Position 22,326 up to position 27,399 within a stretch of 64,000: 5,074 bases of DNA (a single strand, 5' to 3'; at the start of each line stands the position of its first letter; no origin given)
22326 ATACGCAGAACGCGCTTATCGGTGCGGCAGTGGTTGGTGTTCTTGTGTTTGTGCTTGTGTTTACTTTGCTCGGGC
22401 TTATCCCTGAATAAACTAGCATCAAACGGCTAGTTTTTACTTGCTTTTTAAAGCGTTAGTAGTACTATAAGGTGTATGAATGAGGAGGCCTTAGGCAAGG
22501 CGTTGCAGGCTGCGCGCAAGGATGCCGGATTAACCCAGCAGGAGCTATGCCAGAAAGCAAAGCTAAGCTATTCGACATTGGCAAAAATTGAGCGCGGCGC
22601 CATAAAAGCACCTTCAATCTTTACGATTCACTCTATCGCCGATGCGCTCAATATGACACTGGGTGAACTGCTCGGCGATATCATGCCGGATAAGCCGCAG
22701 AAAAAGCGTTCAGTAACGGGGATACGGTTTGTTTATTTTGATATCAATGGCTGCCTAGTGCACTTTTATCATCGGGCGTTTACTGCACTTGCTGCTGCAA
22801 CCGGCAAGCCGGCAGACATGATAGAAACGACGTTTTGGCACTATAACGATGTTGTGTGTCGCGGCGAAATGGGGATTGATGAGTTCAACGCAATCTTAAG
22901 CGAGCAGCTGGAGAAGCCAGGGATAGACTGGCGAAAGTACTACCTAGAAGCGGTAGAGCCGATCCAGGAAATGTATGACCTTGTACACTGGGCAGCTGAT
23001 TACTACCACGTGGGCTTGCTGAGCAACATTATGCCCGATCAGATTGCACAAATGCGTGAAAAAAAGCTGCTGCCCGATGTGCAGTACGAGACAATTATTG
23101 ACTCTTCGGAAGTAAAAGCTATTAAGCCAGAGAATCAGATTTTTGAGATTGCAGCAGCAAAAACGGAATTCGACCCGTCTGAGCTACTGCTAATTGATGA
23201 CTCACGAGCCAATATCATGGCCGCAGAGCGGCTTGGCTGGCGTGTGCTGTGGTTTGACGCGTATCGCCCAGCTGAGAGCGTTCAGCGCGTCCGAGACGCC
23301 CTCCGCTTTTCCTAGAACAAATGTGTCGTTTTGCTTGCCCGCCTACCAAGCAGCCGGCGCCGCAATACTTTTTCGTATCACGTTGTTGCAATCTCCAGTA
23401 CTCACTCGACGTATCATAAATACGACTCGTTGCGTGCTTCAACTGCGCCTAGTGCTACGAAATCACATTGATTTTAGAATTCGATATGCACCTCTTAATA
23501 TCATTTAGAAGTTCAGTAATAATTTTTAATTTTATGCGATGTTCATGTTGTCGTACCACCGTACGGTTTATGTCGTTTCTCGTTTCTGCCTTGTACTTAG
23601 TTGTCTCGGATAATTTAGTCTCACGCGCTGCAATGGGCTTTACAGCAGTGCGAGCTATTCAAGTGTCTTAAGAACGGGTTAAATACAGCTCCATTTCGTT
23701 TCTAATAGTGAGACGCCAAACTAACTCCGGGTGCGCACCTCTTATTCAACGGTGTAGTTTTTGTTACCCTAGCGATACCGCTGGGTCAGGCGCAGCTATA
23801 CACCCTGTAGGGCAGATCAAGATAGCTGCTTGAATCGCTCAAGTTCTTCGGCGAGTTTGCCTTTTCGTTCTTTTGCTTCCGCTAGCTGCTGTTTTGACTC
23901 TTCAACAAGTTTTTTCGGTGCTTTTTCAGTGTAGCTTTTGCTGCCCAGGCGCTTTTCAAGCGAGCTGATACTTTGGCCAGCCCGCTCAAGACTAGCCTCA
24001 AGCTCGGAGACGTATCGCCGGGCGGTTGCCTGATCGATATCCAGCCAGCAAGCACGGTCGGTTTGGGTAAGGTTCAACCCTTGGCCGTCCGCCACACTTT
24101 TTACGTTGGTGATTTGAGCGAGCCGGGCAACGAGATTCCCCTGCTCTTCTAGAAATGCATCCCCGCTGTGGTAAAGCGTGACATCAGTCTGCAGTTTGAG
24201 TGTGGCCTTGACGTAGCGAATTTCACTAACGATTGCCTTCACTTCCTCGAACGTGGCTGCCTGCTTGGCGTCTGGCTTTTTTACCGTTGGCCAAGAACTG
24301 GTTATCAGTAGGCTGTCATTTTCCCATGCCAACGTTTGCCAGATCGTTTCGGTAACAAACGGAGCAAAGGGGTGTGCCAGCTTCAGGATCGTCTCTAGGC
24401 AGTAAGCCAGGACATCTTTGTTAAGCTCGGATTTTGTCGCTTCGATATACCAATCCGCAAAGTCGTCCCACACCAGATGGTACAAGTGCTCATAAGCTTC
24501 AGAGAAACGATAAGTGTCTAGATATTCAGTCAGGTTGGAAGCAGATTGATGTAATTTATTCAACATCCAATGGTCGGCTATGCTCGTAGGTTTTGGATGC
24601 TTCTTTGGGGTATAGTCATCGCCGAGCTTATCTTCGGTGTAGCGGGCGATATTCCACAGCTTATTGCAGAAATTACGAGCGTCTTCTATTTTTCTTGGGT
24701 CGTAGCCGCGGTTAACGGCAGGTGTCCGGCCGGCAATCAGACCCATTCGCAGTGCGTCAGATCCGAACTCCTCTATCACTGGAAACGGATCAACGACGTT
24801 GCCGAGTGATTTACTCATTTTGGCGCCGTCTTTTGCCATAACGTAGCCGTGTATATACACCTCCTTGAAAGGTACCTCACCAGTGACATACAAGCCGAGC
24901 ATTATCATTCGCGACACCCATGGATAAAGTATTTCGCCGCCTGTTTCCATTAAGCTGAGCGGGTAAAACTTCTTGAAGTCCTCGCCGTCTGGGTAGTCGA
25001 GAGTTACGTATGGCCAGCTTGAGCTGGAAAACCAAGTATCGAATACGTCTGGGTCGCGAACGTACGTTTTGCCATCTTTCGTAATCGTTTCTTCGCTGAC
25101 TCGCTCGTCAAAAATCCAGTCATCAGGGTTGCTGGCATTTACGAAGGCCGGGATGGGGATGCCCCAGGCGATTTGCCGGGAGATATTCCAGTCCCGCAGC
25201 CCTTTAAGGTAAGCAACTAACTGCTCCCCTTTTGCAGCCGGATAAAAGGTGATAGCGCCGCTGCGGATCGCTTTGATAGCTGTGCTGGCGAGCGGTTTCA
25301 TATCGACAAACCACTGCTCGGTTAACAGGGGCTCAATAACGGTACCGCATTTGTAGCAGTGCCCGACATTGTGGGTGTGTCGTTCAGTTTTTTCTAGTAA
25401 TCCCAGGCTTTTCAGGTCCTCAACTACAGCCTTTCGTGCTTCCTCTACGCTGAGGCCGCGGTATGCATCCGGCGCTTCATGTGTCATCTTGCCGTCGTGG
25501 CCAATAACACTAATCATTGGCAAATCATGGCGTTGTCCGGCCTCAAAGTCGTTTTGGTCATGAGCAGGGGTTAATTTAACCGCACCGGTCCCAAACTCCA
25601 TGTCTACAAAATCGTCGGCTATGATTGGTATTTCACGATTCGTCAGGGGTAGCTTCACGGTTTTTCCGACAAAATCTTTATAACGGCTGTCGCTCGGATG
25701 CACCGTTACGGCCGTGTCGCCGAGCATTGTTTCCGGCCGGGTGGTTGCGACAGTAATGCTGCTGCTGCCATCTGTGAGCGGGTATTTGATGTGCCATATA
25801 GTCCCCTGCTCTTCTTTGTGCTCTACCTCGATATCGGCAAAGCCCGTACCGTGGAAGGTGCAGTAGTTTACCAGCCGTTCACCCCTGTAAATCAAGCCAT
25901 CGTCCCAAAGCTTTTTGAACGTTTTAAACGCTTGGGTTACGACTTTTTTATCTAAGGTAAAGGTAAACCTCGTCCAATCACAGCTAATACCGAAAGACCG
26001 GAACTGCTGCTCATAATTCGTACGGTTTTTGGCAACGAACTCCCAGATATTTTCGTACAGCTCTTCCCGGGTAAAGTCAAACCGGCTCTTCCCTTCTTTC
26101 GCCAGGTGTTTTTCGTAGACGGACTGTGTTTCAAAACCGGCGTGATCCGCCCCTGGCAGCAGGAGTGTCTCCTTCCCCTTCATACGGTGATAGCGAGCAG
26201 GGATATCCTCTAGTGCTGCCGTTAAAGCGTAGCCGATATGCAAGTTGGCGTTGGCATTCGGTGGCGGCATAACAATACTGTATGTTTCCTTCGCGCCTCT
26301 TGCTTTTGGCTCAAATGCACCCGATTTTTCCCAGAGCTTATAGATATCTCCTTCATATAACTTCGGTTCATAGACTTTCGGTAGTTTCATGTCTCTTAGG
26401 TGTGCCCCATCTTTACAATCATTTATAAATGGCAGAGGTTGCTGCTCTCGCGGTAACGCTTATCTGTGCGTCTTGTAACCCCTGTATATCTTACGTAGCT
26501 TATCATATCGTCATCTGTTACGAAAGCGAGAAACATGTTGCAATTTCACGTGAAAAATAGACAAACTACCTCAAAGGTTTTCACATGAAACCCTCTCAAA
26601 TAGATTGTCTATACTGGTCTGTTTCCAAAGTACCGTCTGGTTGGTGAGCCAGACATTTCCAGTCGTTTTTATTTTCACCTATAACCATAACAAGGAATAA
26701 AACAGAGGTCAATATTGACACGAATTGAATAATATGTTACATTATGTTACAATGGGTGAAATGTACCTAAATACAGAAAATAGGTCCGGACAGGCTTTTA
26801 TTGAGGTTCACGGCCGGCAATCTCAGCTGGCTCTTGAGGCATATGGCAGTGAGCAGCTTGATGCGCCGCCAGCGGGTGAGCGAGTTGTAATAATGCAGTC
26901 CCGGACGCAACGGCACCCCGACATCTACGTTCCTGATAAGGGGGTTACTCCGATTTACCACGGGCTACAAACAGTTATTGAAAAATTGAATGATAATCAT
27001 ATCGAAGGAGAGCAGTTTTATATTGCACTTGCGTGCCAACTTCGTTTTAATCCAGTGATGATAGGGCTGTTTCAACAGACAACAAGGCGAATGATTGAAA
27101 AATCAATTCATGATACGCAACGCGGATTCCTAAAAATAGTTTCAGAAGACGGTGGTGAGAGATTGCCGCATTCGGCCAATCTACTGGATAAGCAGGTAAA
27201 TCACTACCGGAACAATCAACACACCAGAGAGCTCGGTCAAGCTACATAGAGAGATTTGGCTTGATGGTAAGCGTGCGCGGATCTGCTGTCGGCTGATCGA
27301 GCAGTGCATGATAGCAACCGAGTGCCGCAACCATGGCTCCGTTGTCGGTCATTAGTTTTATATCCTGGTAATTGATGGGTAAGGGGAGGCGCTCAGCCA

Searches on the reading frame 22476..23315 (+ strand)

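Call 84: search_protein_families(library=pfam, proteins=[window:22476-23315:+], max_evalue=0.001)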
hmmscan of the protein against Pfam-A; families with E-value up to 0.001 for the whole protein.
window:22476-23315:+ (279 aa): 8 families
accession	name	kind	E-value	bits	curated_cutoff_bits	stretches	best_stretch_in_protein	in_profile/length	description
PF01381.28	HTH_3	-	1.1e-12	48.2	23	1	10-65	1-55/55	Helix-turn-helix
PF13560.12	HTH_31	-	4.1e-10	40.3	27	1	5-61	1-57/64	Helix-turn-helix domain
PF13443.12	HTH_26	-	5.9e-10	39.7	22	1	12-68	4-60/63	Cro/C1-type HTH DNA-binding domain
PF00702.32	Hydrolase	-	1.8e-08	35.4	26.4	1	85-254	3-191/191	haloacid dehalogenase-like hydrolase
PF13419.12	HAD_2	-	3.7e-08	34.1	23.8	1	151-259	68-177/178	Haloacid dehalogenase-like hydrolase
PF12844.13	HTH_19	-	5.2e-05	23.5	30.2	1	7-66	1-59/64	Helix-turn-helix domain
PF13242.12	Hydrolase_like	-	0.00075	19.8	22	0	217-259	4-47/75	HAD-hyrolase-like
PF13413.12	HTH_25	-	0.00091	19.4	24.6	0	10-44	2-36/62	Helix-turn-helix domain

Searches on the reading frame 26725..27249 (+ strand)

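Call 3: search_protein_families(library=pfam, proteins=[window:26725-27249:+], max_evalue=1)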
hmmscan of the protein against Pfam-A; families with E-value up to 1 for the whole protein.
window:26725-27249:+ (174 aa): 0 families

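Call 4: search_protein_families(library=ncbifam, proteins=[window:26725-27249:+], max_evalue=1)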
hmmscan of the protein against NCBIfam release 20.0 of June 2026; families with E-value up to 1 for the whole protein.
window:26725-27249:+ (174 aa): 1 family
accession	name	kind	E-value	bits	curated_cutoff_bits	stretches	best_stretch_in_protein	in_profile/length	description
NF047465.1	hybrid_HK_LvrA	exception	0.042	11.8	1200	1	80-155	187-260/819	hybrid histidine kinase/response regulator LvrA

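Call 72: search_protein_families(library=padloc, proteins=[window:26725-27249:+], max_evalue=0.1)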
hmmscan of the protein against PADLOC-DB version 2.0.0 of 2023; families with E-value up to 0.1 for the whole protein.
window:26725-27249:+ (174 aa): 0 families
